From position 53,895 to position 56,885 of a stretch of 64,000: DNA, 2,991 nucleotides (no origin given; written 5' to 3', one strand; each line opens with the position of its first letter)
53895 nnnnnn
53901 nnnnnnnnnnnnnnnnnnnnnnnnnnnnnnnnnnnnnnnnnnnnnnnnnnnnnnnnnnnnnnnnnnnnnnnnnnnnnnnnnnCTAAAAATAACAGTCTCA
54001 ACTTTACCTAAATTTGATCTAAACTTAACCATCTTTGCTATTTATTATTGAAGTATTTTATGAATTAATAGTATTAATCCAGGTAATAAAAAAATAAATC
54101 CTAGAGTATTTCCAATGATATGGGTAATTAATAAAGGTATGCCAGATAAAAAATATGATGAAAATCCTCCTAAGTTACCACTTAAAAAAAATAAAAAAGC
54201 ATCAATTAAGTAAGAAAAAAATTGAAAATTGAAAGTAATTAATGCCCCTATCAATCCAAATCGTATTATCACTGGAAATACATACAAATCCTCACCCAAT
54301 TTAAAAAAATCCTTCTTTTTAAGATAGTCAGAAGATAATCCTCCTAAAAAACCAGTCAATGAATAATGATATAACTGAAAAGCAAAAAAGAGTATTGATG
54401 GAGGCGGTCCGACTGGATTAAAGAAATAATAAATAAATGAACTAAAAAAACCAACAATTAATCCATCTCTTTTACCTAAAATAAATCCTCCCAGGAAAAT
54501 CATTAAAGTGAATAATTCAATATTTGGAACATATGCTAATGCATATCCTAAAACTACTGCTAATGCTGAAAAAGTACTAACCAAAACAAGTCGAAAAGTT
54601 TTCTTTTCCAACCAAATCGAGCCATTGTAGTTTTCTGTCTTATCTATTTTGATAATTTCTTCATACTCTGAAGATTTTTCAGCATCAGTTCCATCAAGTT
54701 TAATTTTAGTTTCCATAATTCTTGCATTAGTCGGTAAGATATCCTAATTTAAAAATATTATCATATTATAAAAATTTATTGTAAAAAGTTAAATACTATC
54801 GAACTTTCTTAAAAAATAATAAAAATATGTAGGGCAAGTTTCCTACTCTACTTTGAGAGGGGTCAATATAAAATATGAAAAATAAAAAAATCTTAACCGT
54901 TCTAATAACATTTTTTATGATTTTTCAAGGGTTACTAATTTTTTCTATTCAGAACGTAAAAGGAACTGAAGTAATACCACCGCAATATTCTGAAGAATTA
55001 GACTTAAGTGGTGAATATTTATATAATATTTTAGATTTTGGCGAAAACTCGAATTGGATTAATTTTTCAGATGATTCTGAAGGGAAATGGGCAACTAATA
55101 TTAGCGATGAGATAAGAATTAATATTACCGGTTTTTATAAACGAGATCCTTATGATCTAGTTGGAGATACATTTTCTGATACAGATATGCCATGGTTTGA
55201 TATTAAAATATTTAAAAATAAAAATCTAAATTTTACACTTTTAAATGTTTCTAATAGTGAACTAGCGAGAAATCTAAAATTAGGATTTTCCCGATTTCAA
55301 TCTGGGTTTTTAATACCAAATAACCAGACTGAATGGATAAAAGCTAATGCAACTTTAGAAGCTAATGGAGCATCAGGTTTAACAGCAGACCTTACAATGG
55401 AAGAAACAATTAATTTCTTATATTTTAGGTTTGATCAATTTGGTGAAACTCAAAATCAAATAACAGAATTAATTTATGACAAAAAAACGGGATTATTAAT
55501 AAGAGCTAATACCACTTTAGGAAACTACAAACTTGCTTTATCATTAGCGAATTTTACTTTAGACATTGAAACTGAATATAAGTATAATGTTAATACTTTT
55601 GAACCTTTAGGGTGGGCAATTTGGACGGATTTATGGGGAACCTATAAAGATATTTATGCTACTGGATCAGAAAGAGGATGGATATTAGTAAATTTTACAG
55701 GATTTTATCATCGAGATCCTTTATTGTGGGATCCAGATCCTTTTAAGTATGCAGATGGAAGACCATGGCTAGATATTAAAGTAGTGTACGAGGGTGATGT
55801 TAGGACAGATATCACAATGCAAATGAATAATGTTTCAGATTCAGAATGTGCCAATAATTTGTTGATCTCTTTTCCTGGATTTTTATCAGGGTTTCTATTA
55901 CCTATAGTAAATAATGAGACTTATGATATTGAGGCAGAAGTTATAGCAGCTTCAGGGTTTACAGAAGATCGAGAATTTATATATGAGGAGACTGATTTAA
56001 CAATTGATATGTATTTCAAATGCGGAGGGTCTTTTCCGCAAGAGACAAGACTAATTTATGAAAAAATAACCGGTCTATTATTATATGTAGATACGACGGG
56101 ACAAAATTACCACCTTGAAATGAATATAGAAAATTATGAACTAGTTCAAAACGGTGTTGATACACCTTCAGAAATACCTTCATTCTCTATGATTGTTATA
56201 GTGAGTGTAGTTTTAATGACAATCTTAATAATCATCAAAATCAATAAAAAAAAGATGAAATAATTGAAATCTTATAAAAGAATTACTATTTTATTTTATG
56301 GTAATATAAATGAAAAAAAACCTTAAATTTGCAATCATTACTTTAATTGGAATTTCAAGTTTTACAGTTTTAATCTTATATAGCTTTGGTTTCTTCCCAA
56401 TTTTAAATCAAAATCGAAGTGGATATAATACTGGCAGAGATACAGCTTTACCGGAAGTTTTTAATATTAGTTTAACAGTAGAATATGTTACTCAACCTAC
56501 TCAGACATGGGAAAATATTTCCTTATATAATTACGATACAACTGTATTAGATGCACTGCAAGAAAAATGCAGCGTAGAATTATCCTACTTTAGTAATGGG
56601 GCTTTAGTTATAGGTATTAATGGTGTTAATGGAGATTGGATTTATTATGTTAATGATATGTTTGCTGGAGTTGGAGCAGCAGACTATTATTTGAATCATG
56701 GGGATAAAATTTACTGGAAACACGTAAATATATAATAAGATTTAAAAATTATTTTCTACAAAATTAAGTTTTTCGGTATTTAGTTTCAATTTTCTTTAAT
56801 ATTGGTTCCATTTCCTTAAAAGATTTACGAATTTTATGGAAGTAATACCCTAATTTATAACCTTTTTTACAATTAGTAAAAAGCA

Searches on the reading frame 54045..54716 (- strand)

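Call 24: search_protein_families(library=pfam, proteins=[window:54045-54716:-])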
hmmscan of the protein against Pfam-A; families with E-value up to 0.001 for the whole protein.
window:54045-54716:- (223 aa): 1 family
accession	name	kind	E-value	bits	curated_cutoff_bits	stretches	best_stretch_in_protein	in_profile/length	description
PF12822.12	ECF_trnsprt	-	3.8e-07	30.7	30.7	1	42-202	2-160/169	ECF transporter, substrate-specific component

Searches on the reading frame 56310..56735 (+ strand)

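Call 24: search_protein_families(library=pfam, proteins=[window:56310-56735:+])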
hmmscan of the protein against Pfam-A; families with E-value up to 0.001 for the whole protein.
window:56310-56735:+ (141 aa): 1 family
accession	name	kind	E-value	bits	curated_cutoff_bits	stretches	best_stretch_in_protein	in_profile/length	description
PF14478.12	DUF4430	-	2.9e-10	40.9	23.8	1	76-137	1-69/72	Domain of unknown function (DUF4430)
